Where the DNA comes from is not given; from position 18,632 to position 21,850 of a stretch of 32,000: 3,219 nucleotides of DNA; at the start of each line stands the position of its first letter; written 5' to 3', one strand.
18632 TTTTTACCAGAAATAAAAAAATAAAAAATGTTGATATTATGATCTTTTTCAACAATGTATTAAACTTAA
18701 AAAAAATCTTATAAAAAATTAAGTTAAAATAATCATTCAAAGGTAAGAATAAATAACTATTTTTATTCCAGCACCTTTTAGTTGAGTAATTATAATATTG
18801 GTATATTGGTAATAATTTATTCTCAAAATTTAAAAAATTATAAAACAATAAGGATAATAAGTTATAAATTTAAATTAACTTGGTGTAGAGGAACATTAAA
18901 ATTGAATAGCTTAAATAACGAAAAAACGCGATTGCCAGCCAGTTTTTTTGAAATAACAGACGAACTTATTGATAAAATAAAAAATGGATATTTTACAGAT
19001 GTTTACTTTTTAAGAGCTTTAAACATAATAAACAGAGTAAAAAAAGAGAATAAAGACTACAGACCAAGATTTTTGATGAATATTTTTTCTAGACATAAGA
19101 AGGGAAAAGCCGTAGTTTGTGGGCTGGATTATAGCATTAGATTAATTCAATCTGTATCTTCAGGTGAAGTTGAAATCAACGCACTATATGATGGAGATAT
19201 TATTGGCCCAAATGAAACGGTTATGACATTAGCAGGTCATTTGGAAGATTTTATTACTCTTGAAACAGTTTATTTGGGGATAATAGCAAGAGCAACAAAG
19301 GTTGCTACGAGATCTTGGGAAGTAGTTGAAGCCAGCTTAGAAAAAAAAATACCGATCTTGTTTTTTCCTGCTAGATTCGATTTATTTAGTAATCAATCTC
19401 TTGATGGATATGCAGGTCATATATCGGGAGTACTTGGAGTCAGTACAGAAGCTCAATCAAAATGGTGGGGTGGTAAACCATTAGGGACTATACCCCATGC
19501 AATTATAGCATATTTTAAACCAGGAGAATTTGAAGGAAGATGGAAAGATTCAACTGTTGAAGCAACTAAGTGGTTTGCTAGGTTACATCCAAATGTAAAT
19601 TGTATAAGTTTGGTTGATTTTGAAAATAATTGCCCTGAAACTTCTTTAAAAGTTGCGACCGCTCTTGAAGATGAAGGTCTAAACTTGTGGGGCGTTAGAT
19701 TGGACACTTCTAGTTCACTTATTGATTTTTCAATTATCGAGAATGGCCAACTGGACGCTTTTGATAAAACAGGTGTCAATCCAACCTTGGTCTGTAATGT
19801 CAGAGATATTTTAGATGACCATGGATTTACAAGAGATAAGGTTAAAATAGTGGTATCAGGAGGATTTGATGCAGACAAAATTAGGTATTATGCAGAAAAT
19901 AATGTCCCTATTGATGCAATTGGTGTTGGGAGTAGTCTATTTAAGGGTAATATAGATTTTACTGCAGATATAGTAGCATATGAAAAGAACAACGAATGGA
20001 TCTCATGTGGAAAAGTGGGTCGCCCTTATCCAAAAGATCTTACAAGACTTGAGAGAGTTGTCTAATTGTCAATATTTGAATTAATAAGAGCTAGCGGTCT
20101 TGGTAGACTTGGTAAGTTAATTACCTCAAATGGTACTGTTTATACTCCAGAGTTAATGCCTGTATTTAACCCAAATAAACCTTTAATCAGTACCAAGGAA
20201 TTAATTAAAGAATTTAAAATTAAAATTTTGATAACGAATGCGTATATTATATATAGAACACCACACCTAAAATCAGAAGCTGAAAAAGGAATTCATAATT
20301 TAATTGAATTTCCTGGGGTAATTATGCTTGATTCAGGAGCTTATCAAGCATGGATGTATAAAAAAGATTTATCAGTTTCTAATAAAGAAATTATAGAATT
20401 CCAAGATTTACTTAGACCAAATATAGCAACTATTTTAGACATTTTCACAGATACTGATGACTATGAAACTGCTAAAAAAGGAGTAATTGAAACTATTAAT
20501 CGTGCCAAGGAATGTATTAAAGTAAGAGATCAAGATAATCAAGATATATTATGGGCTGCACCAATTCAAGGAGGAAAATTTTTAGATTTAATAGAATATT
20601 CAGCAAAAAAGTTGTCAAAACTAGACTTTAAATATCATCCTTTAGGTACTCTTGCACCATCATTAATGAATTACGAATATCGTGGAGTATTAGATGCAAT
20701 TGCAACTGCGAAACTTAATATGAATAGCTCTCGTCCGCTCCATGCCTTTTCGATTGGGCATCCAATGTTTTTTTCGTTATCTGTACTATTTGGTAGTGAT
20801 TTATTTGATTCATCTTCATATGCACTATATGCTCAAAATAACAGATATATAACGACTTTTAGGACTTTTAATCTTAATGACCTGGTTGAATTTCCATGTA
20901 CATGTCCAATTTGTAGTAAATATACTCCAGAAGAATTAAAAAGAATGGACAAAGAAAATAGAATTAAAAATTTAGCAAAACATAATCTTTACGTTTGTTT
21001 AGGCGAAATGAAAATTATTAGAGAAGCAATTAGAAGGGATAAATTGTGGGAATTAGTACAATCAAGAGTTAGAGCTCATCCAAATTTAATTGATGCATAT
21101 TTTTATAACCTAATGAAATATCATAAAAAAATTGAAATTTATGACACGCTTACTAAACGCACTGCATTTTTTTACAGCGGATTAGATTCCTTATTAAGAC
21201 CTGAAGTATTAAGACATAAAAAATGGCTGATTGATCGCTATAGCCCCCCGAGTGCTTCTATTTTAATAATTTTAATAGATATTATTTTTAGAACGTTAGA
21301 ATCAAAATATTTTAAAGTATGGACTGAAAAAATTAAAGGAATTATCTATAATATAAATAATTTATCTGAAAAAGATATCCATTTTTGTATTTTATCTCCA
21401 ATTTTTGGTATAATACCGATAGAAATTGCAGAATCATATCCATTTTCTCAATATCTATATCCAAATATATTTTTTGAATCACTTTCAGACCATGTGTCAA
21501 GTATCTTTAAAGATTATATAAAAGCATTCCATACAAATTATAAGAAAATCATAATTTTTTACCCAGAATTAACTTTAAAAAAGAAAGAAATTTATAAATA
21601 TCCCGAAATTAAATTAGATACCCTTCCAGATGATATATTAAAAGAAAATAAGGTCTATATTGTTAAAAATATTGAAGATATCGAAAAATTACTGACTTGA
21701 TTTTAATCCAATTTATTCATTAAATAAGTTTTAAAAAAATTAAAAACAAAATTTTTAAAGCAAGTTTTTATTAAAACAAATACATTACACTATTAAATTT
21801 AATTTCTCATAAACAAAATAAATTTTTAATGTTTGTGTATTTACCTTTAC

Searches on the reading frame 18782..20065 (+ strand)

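Call 31: search_protein_families(library=pfam, proteins=[window:18782-20065:+], max_evalue=0.001)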
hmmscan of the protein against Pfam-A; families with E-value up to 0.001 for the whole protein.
window:18782-20065:+ (427 aa): 1 family
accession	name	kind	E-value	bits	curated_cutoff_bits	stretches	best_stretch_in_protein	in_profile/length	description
PF02749.22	QRPTase_N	-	1.3e-11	45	27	1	74-171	2-81/82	Quinolinate phosphoribosyl transferase, N-terminal domain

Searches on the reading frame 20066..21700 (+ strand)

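Call 31: search_protein_families(library=pfam, proteins=[window:20066-21700:+], max_evalue=0.001)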
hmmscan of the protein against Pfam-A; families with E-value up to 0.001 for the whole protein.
window:20066-21700:+ (544 aa): 1 family
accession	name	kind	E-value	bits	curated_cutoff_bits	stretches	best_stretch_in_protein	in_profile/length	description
PF01702.25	TGT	-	4.9e-72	243.4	26.3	1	13-339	3-356/357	Queuine tRNA-ribosyltransferase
